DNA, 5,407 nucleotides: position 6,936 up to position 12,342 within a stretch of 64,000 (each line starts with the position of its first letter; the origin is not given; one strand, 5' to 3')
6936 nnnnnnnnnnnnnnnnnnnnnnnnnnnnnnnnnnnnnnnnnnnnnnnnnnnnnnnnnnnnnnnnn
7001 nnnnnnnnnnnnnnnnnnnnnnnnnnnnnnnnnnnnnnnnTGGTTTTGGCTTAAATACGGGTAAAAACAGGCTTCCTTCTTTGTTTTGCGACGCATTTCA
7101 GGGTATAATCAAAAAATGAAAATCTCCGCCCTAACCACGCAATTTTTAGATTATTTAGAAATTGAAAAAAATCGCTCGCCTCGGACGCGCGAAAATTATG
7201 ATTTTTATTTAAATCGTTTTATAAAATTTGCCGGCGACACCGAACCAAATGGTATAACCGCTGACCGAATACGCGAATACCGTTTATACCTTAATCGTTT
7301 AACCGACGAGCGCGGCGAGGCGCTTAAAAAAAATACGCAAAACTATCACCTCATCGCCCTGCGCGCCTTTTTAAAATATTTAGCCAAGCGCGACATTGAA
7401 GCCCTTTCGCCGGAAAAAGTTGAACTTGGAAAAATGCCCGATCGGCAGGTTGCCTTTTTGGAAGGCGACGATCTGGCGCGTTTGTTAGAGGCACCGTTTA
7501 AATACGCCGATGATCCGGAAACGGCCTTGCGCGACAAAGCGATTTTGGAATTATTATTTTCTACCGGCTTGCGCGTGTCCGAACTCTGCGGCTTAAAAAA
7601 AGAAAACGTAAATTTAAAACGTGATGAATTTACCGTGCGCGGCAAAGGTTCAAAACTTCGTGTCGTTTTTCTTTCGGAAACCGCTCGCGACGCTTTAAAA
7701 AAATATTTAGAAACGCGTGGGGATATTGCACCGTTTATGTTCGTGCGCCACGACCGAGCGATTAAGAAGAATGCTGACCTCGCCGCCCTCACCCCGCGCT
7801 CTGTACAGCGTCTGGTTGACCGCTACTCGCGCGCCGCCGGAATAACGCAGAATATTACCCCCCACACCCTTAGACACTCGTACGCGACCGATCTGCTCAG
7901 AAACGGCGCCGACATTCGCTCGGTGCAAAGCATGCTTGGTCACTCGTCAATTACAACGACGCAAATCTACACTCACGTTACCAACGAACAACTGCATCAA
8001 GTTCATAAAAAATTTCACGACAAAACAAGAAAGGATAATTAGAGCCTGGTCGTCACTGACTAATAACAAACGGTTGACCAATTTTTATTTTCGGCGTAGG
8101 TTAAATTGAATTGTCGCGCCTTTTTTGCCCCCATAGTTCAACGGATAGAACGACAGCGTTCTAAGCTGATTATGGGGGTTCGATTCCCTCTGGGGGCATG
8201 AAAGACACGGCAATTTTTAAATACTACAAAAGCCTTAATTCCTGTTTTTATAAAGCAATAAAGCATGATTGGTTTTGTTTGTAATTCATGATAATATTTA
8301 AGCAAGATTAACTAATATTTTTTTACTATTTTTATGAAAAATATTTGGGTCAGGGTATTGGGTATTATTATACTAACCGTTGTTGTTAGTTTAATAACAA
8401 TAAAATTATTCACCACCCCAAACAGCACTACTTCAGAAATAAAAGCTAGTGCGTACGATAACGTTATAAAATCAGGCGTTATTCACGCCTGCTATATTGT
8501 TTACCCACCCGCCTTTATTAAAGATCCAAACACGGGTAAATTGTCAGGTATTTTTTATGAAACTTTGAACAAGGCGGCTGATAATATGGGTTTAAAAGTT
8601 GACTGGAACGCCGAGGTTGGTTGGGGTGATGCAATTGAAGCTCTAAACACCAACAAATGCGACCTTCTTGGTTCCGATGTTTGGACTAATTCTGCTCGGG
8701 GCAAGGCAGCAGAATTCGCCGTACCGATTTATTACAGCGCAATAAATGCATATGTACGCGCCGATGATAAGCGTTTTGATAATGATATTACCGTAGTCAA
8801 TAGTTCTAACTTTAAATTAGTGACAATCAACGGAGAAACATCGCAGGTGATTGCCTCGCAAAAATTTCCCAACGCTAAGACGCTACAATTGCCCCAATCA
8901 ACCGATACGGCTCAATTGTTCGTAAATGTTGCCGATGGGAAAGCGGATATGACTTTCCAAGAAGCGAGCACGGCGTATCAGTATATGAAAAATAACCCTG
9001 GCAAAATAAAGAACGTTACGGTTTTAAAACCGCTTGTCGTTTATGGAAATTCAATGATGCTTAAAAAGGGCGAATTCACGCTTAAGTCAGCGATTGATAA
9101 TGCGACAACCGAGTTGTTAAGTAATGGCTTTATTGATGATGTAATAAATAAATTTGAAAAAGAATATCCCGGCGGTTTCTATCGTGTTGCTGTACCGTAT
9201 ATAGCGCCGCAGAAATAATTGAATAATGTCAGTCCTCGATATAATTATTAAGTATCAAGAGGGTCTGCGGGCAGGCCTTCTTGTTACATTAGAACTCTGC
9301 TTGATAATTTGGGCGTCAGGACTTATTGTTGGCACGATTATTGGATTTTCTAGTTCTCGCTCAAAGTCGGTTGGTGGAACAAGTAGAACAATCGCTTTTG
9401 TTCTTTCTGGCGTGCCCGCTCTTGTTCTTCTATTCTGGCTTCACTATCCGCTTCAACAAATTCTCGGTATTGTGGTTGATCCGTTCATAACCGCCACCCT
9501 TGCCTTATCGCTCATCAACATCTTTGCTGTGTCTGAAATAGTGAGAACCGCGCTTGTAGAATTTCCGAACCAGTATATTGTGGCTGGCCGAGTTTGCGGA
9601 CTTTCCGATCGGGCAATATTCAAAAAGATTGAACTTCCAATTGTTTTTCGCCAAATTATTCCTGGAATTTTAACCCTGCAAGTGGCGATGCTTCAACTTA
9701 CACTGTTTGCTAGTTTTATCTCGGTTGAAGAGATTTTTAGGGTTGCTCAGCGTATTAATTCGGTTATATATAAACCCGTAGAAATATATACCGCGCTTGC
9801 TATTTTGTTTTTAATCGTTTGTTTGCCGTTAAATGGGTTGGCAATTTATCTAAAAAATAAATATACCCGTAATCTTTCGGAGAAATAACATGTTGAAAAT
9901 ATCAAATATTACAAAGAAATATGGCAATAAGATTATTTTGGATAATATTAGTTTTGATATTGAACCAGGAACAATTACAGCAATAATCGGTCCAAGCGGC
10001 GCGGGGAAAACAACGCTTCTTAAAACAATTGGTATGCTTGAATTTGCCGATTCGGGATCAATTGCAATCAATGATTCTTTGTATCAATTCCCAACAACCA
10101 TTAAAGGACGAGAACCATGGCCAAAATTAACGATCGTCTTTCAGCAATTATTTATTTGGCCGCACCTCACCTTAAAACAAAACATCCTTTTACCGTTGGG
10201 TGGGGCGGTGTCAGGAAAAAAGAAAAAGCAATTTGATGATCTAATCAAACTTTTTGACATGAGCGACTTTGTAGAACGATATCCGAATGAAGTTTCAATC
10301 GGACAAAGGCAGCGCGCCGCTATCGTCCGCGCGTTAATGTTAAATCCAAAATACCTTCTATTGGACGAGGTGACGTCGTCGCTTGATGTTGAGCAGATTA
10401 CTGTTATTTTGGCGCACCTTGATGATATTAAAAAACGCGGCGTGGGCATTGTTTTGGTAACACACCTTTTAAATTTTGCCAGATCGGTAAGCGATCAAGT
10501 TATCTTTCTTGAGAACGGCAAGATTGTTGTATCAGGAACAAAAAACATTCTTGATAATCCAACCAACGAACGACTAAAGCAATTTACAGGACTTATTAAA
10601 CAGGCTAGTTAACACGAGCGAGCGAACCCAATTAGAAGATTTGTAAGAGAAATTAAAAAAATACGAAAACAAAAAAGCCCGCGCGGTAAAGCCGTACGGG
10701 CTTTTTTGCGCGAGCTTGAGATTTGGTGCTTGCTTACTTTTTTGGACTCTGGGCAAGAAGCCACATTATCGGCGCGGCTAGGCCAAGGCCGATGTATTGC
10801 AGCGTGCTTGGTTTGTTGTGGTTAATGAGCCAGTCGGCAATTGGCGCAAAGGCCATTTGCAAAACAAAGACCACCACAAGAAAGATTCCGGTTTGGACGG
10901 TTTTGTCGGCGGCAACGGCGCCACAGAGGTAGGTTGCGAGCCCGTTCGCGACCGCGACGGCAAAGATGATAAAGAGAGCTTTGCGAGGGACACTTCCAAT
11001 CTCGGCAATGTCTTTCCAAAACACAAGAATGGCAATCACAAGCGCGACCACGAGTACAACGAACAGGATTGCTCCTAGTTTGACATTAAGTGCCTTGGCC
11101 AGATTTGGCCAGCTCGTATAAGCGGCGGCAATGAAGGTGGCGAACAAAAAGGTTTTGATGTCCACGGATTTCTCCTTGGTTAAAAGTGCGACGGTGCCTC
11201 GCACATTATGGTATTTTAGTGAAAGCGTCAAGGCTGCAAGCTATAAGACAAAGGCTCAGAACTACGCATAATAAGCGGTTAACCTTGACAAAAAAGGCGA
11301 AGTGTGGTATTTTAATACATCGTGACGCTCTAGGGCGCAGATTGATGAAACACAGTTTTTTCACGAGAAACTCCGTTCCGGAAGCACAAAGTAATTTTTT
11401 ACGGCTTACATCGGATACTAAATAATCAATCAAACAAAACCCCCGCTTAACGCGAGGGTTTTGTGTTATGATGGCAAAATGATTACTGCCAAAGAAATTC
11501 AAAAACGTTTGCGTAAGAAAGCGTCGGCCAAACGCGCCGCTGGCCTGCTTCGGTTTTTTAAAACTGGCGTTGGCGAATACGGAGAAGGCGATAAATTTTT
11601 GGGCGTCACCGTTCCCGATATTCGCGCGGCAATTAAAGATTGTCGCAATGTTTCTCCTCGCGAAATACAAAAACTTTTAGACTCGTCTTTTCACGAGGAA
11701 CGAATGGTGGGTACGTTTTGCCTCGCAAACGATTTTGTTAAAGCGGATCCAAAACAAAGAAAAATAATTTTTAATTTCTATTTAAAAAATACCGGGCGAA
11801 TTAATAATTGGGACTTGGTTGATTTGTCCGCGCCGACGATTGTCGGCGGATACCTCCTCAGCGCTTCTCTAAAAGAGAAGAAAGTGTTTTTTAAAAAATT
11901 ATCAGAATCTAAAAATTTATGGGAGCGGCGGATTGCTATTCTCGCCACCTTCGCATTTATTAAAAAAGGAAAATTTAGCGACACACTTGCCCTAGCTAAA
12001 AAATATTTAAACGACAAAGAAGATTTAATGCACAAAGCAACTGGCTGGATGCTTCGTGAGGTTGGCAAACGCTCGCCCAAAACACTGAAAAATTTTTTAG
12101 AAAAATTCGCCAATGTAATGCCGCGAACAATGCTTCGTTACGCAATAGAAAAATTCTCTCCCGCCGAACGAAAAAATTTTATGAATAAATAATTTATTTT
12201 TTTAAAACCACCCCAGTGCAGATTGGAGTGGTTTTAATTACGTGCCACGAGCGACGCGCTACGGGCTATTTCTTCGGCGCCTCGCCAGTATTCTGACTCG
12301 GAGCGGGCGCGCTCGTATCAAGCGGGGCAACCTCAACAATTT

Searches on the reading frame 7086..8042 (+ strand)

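Call 42: search_protein_families(library=pfam, proteins=[window:7086-8042:+], max_evalue=0.001)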
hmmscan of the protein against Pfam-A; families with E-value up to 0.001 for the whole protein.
window:7086-8042:+ (318 aa): 4 families
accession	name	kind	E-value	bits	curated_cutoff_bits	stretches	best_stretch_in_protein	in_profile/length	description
PF00589.27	Phage_integrase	-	3.8e-43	147.7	27.1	1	124-300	2-170/172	Phage integrase family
PF02899.23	Phage_int_SAM_1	-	1.2e-13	51.5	22.3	1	18-102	2-82/83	Phage integrase, N-terminal SAM-like domain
PF13495.12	Phage_int_SAM_4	-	1.1e-10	42.2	27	1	18-105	3-84/85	Phage integrase, N-terminal SAM-like domain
PF13102.12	Phage_int_SAM_5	-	4.9e-08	33.7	22.3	1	25-105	11-88/98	Phage integrase SAM-like domain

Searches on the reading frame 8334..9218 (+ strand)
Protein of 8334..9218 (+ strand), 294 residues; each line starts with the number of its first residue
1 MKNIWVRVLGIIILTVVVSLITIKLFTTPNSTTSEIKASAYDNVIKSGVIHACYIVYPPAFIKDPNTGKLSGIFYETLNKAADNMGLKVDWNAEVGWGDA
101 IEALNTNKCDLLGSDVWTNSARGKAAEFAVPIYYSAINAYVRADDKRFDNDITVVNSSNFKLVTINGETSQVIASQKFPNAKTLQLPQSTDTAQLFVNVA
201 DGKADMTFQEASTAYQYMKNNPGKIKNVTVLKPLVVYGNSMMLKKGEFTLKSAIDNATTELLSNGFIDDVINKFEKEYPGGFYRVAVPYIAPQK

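Call 42: search_protein_families(library=pfam, proteins=[window:8334-9218:+], max_evalue=0.001)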
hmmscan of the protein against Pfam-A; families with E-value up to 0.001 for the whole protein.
window:8334-9218:+ (294 aa): 1 family
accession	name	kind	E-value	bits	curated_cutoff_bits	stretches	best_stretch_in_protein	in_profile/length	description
PF00497.25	SBP_bac_3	-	5.5e-17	62.2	26.4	1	57-274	9-129/132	Bacterial extracellular solute-binding proteins, family 3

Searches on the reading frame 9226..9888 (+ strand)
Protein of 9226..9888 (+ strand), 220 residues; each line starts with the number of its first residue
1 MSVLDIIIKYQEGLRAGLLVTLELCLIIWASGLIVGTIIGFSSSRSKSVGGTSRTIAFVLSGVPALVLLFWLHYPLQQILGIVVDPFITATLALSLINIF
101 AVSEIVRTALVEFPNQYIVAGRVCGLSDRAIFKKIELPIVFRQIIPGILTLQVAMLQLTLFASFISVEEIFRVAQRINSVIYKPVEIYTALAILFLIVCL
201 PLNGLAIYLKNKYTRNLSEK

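Call 42: search_protein_families(library=pfam, proteins=[window:9226-9888:+], max_evalue=0.001)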
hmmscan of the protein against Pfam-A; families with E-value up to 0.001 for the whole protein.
window:9226-9888:+ (220 aa): 1 family
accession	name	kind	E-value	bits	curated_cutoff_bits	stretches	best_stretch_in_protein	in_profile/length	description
PF00528.27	BPD_transp_1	-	1.2e-14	55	26.4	1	32-212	1-181/184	Binding-protein-dependent transport system inner membrane component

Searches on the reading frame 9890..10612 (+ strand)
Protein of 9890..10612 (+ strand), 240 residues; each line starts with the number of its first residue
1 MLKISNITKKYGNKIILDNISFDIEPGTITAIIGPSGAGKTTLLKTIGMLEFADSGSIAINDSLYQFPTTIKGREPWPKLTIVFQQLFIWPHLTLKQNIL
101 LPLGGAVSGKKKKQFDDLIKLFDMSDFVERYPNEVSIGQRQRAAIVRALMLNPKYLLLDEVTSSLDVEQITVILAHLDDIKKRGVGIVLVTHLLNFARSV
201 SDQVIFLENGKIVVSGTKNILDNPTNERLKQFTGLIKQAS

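Call 42: search_protein_families(library=pfam, proteins=[window:9890-10612:+], max_evalue=0.001)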
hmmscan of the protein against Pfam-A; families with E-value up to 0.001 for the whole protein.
window:9890-10612:+ (240 aa): 5 families
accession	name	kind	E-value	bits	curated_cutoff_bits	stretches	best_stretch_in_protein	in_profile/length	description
PF00005.33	ABC_tran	-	2.3e-31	109.7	25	1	17-163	1-137/137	ABC transporter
PF13304.12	AAA_21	-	5.6e-11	43.5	27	2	29-53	1-25/304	AAA domain, putative AbiEii toxin, Type IV TA system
PF13476.12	AAA_23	-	0.00031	21.9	27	1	18-53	11-45/201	AAA domain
PF13555.12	AAA_29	-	0.00031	20.9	27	1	20-49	15-44/61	P-loop containing region of AAA domain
PF13401.12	AAA_22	-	0.00083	20.1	27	0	28-51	6-29/130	AAA domain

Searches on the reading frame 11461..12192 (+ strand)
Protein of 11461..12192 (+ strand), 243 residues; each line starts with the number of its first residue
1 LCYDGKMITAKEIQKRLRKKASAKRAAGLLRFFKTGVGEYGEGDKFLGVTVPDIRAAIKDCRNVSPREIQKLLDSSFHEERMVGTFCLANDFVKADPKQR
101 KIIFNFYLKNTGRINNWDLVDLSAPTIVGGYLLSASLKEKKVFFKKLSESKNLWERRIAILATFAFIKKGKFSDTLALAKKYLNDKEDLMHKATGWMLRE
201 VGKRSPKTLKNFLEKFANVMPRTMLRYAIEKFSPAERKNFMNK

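Call 42: search_protein_families(library=pfam, proteins=[window:11461-12192:+], max_evalue=0.001)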
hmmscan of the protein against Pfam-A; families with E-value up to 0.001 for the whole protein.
window:11461-12192:+ (243 aa): 1 family
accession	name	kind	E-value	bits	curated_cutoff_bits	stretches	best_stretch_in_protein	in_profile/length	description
PF08713.17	DNA_alkylation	-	3.8e-61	206.9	21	1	13-232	1-213/213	DNA alkylation repair enzyme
